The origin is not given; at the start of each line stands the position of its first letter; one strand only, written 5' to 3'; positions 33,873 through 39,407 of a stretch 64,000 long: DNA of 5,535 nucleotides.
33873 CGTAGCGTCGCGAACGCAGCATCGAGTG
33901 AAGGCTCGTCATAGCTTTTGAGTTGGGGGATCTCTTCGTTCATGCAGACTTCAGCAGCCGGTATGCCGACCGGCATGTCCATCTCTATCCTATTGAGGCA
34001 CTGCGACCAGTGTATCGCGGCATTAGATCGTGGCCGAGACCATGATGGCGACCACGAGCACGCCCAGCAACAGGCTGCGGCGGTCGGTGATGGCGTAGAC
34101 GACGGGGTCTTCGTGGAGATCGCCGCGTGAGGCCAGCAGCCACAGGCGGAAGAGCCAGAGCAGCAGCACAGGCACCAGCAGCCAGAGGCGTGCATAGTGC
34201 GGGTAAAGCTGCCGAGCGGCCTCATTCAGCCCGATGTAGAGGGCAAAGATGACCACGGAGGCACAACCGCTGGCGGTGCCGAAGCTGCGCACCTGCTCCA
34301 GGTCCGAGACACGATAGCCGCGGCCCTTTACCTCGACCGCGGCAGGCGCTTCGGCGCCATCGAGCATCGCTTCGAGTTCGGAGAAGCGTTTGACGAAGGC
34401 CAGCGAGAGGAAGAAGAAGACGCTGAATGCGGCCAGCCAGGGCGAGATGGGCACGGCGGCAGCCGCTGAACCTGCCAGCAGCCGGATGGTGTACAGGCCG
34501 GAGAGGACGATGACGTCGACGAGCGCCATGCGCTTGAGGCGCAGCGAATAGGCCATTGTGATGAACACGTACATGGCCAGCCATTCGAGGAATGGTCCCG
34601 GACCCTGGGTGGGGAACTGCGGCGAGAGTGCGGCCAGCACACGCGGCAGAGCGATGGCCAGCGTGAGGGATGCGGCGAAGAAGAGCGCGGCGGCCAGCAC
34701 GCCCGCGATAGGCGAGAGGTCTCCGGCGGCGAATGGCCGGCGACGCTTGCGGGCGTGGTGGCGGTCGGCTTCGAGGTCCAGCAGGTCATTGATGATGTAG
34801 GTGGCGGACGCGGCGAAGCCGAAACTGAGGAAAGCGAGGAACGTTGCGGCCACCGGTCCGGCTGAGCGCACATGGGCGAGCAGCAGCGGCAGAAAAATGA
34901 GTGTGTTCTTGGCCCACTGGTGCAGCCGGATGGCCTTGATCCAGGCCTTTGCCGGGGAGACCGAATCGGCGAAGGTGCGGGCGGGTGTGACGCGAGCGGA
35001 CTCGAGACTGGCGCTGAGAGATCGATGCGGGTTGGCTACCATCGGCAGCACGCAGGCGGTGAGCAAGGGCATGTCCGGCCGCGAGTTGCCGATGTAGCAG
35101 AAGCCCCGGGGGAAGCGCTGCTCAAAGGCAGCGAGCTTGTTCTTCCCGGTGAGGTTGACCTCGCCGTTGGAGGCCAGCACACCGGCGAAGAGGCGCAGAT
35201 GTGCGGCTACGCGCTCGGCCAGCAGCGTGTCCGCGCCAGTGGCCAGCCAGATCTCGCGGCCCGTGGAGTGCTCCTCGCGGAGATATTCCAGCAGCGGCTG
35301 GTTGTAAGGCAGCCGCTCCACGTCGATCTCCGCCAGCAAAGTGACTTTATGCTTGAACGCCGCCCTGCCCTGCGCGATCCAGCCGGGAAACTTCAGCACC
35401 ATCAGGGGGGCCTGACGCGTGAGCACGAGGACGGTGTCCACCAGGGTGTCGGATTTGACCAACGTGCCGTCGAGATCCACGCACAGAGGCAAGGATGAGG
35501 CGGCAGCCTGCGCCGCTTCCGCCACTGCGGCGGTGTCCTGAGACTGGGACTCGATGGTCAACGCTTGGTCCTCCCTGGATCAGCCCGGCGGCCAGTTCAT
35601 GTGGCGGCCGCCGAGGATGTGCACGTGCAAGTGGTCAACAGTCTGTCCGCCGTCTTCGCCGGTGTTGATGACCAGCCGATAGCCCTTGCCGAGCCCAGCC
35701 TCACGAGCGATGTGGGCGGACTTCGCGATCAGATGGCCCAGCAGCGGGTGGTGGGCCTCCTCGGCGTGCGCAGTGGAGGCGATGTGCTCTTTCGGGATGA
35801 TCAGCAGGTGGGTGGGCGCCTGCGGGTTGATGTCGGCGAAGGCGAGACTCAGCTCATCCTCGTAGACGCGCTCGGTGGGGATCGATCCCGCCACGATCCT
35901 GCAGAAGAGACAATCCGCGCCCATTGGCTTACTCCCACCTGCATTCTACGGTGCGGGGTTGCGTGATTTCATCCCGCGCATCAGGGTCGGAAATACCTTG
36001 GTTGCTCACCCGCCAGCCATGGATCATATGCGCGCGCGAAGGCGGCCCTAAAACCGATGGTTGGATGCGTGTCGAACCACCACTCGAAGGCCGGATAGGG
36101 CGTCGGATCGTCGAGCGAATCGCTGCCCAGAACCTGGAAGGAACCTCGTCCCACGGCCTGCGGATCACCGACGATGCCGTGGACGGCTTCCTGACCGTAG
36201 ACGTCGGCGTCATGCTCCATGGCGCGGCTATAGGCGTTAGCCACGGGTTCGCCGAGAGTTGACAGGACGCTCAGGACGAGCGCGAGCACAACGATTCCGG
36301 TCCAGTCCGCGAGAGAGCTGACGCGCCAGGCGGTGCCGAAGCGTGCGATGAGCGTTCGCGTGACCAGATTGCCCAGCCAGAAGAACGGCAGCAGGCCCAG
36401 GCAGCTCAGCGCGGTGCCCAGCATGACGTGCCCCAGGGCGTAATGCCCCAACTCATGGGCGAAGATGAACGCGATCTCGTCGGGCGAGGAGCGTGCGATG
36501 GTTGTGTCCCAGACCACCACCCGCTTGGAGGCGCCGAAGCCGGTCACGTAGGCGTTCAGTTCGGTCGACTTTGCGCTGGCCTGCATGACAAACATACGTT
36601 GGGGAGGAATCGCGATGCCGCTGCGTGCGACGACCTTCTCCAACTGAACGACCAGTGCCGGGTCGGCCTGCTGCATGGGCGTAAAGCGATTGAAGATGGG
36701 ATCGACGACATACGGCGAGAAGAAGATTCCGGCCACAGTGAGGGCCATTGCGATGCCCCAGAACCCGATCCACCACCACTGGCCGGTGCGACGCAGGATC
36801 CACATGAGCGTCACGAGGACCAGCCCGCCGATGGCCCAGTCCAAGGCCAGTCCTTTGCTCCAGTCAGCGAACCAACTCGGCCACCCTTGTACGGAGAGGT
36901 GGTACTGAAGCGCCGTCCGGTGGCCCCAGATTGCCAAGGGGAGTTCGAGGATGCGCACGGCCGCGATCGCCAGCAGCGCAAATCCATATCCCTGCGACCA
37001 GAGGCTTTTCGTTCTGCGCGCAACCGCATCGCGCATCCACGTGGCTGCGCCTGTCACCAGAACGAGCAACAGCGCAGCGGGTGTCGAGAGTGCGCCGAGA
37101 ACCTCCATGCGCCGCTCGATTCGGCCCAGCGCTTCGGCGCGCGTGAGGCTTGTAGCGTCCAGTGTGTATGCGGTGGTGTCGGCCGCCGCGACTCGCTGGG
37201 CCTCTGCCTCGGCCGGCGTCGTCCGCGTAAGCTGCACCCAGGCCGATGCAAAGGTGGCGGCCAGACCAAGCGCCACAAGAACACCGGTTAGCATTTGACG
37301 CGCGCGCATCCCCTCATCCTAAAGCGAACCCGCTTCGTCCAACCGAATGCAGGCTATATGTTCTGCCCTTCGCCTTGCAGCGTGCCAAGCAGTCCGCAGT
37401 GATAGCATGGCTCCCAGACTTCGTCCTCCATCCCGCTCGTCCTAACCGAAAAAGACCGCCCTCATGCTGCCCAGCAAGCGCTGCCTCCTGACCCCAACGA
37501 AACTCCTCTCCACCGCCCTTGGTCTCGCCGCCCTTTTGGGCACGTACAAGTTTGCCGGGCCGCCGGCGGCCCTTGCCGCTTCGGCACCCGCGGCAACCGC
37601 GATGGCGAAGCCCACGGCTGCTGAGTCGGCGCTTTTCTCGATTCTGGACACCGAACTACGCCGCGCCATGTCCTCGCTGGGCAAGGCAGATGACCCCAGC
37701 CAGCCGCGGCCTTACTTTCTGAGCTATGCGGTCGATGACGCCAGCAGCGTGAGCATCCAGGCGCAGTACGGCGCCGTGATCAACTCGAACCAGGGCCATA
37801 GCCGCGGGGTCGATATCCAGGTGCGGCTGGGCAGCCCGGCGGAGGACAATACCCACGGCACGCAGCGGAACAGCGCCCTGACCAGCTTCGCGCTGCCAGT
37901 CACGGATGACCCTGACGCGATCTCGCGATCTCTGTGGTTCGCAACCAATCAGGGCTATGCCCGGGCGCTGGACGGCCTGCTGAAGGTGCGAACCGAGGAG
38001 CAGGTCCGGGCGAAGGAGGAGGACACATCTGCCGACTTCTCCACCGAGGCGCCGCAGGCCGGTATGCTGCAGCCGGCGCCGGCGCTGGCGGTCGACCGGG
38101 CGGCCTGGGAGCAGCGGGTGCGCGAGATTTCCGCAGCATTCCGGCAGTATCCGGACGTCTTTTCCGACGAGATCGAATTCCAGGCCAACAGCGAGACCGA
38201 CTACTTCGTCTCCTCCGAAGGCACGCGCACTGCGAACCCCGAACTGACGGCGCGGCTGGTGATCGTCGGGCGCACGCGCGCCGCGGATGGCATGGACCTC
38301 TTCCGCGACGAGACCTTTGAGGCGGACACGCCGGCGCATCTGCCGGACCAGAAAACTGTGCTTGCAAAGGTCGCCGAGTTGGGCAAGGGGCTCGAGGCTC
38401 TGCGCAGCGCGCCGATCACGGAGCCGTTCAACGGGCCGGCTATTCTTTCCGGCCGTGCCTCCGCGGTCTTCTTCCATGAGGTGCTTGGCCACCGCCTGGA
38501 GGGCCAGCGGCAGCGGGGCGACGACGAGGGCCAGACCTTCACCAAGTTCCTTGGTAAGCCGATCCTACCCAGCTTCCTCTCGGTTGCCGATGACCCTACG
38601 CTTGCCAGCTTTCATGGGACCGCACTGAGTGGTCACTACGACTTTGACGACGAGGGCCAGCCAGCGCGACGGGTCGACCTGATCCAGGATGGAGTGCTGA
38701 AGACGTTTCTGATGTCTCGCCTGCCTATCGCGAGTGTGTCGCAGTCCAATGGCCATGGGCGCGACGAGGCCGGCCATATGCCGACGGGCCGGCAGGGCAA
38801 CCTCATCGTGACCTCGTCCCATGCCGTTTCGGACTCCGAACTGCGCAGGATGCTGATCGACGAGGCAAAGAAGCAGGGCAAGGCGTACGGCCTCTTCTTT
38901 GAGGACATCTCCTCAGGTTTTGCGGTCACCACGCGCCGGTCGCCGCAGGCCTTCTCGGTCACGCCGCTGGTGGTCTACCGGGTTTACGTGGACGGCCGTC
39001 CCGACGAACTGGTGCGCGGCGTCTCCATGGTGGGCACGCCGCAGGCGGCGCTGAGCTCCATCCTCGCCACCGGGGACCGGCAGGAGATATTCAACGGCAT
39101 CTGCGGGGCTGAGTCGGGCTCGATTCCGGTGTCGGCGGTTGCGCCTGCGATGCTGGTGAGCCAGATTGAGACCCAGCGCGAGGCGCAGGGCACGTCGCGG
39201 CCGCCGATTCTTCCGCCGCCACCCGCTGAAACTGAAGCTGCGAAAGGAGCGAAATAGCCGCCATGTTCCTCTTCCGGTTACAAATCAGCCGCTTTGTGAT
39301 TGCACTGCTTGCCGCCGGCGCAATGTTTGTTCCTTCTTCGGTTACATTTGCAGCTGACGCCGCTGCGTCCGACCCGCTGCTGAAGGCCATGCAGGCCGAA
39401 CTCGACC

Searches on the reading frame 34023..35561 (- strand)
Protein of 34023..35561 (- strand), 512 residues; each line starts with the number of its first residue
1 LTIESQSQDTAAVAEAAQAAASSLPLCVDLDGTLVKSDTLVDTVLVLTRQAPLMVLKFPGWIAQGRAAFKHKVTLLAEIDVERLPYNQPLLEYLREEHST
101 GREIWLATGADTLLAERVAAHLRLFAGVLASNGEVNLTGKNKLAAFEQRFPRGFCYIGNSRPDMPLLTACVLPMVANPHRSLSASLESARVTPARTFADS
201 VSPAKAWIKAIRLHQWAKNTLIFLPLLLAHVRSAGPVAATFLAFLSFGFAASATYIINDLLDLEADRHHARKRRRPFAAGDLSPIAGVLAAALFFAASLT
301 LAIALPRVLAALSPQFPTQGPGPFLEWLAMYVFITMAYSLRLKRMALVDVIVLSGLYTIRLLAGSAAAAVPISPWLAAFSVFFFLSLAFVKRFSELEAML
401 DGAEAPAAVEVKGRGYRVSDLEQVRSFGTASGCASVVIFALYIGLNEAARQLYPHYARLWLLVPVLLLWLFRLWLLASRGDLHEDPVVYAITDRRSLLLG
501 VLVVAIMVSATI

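Call 65: search_protein_families(library=pfam, proteins=[window:34023-35561:-], max_evalue=0.00001)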
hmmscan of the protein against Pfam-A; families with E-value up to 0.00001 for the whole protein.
window:34023-35561:- (512 aa): 1 family
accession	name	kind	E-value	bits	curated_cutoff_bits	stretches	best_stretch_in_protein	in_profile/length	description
PF01040.23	UbiA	-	3.8e-16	59.6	34.2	1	227-480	9-235/250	UbiA prenyltransferase family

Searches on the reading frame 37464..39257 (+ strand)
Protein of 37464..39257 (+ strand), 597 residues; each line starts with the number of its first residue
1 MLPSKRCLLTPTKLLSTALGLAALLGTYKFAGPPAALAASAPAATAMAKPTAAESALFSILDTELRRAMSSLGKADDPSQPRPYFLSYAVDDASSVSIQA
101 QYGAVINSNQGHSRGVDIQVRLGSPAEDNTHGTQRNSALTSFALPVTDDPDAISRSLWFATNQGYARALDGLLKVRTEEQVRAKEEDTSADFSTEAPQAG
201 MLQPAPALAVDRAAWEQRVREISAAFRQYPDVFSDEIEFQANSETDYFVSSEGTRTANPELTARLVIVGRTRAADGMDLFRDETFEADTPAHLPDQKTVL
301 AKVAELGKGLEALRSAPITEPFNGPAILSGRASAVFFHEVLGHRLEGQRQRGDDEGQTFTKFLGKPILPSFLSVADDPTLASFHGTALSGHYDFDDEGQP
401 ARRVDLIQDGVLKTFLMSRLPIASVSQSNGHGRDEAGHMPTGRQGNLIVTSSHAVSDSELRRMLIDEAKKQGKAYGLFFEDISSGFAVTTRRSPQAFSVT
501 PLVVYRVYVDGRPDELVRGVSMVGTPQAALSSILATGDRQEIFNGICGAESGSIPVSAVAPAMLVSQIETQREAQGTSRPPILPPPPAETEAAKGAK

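Call 65: search_protein_families(library=pfam, proteins=[window:37464-39257:+], max_evalue=0.00001)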
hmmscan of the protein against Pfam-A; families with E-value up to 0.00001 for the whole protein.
window:37464-39257:+ (597 aa): 1 family
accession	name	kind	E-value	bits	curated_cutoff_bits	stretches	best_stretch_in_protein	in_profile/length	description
PF19289.4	PmbA_TldD_3rd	-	2.6e-27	95.9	22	1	325-569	5-217/220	PmbA/TldA metallopeptidase C-terminal domain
